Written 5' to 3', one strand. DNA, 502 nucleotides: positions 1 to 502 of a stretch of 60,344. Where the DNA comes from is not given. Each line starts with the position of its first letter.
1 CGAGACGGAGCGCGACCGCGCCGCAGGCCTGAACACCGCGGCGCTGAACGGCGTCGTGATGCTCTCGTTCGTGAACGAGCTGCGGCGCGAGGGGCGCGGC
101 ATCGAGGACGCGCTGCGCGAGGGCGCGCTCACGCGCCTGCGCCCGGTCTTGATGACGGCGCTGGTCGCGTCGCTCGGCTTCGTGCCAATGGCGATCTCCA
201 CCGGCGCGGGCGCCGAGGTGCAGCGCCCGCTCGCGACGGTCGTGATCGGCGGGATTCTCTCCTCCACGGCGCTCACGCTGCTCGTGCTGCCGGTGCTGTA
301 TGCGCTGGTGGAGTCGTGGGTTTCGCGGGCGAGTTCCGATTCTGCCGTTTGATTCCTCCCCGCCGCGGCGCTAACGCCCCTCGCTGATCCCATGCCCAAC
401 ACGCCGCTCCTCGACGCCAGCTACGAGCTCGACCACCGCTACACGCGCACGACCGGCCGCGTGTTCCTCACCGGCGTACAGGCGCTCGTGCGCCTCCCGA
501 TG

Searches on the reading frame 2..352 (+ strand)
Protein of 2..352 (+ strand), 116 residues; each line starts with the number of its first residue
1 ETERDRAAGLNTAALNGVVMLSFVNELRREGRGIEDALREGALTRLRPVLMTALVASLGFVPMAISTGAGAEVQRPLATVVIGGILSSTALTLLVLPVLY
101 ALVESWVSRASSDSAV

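Call 18: search_protein_families(library=pfam, proteins=[window:2-352:+], max_evalue=0.001)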
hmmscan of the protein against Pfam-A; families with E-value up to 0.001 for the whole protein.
window:2-352:+ (116 aa): 1 family
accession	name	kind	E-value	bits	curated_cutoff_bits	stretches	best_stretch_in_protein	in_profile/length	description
PF00873.25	ACR_tran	-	1.1e-37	129.8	28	1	13-103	929-1020/1021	AcrB/AcrD/AcrF family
